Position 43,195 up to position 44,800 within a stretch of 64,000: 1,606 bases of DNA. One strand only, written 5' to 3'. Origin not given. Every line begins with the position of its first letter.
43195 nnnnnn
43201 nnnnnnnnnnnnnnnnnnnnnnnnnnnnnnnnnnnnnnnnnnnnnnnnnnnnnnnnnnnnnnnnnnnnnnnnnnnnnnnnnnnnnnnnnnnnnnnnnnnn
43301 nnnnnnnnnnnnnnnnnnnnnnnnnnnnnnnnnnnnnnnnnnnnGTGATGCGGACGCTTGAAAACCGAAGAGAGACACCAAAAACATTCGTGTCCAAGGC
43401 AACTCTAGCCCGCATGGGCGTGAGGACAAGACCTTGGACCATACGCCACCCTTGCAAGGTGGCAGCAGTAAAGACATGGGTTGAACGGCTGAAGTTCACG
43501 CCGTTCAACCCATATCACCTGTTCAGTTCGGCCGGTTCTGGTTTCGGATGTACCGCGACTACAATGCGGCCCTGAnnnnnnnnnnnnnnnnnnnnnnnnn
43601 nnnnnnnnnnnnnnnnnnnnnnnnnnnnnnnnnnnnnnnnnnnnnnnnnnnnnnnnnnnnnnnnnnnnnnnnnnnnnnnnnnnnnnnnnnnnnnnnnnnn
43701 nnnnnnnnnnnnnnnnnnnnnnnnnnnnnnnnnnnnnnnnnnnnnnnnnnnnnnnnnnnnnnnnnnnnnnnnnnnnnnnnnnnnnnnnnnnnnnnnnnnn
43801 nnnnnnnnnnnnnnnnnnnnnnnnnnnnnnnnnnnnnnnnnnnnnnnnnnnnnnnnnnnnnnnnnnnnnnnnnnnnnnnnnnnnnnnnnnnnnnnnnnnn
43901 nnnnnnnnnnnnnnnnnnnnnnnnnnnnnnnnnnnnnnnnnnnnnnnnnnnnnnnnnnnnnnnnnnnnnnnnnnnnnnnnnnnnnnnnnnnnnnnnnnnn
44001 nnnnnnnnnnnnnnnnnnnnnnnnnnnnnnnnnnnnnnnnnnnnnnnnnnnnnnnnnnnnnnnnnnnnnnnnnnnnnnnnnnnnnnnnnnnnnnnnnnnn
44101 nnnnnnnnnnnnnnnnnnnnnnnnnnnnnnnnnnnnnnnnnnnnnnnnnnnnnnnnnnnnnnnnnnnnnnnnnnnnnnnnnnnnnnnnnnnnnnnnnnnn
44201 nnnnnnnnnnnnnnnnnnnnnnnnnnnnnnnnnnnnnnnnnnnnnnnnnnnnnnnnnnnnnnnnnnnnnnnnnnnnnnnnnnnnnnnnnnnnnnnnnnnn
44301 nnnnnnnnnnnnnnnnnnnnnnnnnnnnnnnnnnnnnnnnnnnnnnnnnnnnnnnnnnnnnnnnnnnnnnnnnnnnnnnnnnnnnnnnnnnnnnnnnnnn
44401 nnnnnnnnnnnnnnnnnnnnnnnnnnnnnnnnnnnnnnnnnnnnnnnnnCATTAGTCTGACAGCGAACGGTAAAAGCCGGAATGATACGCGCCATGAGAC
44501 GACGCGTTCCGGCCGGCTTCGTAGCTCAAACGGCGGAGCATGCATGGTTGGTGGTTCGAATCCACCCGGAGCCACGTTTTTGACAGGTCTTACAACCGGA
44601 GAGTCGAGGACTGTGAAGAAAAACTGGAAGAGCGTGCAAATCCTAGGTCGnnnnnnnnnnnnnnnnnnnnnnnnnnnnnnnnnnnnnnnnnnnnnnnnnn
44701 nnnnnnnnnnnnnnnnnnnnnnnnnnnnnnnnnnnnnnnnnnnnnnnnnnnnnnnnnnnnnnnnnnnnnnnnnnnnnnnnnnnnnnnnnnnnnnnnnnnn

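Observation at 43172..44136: Element-borne tmRNA with a non-canonical ...LVA tag, apparently driven by a motif-1 promoter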

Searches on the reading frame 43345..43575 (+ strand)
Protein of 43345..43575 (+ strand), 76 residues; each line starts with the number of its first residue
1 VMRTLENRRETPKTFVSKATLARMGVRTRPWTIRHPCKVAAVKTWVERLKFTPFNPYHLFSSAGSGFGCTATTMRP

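Call 19: search_protein_families(library=pfam, proteins=[window:43345-43575:+], max_evalue=1)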
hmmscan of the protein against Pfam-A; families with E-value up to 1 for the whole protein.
window:43345-43575:+ (76 aa): 0 families

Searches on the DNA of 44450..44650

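Call 74: search_rna_families(source=window, start=44450, end=44650, threshold=evalue, max_evalue=0.01, show_alignments=1)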
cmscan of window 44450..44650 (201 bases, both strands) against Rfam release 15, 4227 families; matches with E-value up to 0.01: 1.
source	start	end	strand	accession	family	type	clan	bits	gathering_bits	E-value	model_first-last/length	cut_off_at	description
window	44515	44574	+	RF00005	tRNA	Gene; tRNA;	CL00001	44.8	29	8.7e-09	1-71/71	no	tRNA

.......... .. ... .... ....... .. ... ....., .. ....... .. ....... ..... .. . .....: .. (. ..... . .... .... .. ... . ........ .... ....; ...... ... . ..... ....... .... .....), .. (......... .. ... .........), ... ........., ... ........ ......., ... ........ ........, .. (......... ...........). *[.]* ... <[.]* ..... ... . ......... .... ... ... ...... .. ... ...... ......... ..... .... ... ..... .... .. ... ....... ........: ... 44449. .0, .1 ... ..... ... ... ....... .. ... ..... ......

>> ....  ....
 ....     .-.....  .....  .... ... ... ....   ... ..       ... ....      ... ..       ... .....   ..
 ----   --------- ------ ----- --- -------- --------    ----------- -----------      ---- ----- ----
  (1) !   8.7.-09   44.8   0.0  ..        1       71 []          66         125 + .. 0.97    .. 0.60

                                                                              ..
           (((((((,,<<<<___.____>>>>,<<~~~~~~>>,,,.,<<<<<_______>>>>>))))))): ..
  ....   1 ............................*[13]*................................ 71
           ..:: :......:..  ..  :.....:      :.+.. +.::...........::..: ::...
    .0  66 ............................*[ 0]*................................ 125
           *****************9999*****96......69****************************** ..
